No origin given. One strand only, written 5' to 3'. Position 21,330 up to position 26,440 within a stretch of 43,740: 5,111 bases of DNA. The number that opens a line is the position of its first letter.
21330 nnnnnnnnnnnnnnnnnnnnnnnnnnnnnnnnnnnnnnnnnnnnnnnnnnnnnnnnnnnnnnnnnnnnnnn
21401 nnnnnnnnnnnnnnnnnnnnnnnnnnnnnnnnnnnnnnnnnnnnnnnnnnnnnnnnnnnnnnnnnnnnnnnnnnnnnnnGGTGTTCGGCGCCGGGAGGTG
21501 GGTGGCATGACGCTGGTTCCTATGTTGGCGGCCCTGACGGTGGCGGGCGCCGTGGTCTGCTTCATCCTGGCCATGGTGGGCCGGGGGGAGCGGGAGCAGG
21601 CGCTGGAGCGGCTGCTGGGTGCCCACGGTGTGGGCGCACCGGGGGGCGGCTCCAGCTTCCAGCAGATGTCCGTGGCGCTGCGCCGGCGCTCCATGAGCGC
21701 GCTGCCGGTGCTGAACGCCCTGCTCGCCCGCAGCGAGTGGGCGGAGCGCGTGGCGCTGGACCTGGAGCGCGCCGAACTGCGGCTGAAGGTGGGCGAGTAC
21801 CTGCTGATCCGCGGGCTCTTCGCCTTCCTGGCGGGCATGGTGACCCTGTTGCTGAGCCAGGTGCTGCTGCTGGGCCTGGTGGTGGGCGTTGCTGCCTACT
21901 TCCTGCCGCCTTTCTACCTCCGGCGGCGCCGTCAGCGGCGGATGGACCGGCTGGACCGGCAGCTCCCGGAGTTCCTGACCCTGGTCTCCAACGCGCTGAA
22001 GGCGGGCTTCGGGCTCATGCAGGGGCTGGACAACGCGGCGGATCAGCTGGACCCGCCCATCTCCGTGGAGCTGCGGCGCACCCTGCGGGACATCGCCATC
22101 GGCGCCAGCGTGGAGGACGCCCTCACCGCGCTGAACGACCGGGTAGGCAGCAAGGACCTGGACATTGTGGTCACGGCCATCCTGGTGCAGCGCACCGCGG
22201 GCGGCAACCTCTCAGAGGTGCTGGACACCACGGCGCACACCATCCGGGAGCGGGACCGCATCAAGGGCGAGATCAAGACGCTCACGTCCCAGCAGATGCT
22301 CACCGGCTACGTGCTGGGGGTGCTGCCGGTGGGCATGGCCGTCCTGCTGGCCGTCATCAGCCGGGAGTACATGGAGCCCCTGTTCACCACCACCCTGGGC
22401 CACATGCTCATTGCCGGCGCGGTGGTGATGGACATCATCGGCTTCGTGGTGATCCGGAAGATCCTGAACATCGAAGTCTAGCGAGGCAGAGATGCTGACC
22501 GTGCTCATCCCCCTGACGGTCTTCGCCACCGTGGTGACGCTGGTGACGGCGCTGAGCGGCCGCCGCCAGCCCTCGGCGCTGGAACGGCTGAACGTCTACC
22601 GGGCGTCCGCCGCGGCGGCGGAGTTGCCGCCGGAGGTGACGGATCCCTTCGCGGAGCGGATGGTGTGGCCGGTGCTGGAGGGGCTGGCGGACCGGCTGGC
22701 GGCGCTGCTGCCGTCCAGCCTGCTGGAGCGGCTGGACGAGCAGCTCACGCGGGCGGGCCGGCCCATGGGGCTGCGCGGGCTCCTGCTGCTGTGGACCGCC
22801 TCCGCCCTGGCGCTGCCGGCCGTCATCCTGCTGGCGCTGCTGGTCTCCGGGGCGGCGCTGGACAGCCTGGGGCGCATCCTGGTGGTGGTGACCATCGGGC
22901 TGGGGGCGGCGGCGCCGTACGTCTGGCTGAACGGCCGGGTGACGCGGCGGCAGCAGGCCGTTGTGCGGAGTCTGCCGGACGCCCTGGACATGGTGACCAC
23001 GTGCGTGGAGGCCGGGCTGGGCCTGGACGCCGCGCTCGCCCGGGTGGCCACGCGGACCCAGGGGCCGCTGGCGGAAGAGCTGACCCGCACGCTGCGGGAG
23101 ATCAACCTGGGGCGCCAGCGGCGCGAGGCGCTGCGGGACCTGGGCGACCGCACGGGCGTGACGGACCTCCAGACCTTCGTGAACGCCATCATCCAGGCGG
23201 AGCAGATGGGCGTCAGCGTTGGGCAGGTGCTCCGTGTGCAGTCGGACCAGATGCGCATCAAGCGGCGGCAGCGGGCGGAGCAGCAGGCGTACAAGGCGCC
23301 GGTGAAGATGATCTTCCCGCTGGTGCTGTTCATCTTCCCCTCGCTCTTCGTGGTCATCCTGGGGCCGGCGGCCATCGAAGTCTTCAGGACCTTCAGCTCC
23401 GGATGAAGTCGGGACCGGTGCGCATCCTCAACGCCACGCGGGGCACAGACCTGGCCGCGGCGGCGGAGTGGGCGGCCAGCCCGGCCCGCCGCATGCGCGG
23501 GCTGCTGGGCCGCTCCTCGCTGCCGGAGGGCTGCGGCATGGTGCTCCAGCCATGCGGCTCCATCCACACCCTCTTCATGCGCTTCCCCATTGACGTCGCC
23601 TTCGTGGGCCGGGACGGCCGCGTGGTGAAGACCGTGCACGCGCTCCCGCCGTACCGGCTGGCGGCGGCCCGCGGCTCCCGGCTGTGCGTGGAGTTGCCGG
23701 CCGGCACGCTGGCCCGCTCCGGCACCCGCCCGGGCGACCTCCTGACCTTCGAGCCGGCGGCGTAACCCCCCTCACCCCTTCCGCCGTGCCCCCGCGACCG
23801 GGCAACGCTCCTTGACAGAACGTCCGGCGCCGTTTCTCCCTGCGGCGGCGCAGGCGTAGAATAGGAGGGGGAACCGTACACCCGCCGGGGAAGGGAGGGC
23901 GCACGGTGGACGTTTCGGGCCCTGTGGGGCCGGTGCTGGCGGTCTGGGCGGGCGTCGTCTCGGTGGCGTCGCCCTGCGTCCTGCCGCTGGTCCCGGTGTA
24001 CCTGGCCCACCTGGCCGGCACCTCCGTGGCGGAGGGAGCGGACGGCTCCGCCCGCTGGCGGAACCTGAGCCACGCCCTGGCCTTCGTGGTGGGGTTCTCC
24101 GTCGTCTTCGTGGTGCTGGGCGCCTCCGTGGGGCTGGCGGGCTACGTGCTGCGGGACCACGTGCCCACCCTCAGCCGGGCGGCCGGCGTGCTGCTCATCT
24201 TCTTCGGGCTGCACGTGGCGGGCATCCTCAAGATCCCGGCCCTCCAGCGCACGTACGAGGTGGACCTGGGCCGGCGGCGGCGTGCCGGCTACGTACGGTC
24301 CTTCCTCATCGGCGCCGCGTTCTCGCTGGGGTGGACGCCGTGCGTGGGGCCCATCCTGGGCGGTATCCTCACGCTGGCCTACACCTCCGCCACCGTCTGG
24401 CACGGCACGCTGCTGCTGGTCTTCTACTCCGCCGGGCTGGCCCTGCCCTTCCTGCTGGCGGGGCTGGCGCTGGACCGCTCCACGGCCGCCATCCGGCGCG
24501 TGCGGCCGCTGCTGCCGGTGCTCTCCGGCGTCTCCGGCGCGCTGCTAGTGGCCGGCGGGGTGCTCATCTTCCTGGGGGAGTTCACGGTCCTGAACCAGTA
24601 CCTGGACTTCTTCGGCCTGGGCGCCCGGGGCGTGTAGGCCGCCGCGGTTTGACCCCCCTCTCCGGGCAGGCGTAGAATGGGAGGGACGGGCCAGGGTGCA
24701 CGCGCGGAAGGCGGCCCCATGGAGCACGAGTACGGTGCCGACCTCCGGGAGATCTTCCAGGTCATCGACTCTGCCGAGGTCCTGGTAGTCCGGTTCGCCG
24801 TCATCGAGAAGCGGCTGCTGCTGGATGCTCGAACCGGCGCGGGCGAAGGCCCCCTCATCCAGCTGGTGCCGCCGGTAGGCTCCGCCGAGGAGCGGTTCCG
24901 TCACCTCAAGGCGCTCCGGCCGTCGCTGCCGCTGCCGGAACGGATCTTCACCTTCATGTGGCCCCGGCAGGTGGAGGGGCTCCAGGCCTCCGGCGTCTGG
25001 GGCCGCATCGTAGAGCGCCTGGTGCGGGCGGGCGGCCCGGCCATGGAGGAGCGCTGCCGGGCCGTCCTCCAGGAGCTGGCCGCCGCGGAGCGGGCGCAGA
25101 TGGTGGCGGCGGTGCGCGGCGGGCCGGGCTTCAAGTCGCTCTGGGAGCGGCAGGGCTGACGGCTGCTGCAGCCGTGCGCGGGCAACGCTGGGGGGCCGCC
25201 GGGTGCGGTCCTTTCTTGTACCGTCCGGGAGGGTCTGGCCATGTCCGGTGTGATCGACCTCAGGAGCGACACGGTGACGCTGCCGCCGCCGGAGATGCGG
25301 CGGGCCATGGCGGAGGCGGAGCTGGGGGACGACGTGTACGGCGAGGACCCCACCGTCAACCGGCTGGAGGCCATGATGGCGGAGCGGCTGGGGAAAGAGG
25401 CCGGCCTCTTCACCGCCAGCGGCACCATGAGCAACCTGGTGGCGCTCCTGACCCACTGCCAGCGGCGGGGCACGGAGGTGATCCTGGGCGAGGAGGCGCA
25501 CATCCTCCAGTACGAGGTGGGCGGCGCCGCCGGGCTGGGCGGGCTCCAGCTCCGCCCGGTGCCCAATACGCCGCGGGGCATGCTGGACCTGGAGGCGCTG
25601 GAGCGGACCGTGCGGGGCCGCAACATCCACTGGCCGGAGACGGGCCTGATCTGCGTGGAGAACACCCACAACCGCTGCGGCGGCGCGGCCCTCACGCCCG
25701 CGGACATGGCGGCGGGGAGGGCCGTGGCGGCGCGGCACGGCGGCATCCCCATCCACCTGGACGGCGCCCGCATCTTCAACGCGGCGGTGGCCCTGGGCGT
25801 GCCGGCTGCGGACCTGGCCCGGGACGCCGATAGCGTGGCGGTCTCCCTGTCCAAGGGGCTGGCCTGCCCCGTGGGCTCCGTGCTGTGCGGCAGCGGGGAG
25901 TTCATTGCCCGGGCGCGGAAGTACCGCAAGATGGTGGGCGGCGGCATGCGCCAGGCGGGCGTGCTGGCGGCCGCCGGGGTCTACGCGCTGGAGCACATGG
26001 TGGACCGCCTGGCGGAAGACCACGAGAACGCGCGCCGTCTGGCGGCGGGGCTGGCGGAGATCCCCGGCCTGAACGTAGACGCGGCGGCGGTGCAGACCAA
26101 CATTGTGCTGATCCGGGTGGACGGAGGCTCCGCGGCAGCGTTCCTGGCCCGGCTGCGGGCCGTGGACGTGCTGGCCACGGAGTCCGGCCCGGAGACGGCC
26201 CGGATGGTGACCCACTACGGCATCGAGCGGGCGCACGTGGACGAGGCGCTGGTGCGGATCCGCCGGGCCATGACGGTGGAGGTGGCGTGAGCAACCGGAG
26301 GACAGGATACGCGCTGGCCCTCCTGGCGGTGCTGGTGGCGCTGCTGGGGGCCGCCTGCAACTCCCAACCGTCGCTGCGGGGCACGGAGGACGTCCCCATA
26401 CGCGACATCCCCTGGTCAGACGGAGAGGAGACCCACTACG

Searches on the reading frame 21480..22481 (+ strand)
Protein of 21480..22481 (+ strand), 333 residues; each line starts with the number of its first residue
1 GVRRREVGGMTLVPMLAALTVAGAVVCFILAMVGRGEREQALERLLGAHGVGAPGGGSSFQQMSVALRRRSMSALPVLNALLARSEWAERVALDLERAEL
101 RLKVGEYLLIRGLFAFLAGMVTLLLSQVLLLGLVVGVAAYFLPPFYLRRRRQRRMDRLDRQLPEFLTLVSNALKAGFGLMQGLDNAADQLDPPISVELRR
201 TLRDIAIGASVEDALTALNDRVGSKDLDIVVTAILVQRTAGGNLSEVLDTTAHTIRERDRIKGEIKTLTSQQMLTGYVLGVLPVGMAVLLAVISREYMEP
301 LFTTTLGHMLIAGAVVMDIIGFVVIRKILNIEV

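Call 10: search_protein_families(library=pfam, proteins=[window:21480-22481:+], max_evalue=0.001)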
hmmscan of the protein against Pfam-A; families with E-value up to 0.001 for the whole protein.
window:21480-22481:+ (333 aa): 1 family
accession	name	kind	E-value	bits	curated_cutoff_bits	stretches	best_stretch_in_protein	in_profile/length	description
PF00482.28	T2SSF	-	1.5e-20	73.9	25.2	1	165-290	1-123/125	Type II secretion system (T2SS), protein F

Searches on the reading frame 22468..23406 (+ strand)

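Call 10: search_protein_families(library=pfam, proteins=[window:22468-23406:+], max_evalue=0.001)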
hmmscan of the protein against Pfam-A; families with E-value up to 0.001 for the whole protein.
window:22468-23406:+ (312 aa): 1 family
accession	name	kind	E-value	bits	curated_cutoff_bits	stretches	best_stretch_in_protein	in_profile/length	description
PF00482.28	T2SSF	-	2.2e-22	79.8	25.2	1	173-298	2-124/125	Type II secretion system (T2SS), protein F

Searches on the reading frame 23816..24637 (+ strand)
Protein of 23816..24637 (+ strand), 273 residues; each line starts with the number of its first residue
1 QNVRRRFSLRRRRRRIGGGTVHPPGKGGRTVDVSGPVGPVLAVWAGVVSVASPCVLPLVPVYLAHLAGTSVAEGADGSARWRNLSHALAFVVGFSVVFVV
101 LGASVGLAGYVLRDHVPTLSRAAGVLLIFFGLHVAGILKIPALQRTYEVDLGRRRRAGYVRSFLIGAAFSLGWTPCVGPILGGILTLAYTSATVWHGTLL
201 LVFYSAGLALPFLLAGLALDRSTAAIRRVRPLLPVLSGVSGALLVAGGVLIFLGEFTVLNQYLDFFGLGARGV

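Call 10: search_protein_families(library=pfam, proteins=[window:23816-24637:+], max_evalue=0.001)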
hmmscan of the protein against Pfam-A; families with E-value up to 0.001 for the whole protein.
window:23816-24637:+ (273 aa): 1 family
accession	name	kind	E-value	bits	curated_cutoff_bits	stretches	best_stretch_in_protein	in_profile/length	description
PF02683.22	DsbD_TM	-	2e-17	63.7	27.1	1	43-220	9-186/219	Cytochrome C biogenesis protein transmembrane domain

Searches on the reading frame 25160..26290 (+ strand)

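Call 10: search_protein_families(library=pfam, proteins=[window:25160-26290:+], max_evalue=0.001)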
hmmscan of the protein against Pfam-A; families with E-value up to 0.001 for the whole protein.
window:25160-26290:+ (376 aa): 4 families
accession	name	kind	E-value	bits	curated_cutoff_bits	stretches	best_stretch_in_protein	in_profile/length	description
PF01212.27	Beta_elim_lyase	-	1.1e-106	356.9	27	1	33-319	1-286/288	Beta-eliminating lyase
PF00155.27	Aminotran_1_2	-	7e-11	42.4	19.7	1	37-334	14-324/361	Aminotransferase class I and II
PF01041.23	DegT_DnrJ_EryC1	-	3.7e-06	26.8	19.8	0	53-110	13-70/360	DegT/DnrJ/EryC1/StrS aminotransferase family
PF00266.25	Aminotran_5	-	0.00074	19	21.5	0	83-335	65-331/371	Aminotransferase class-V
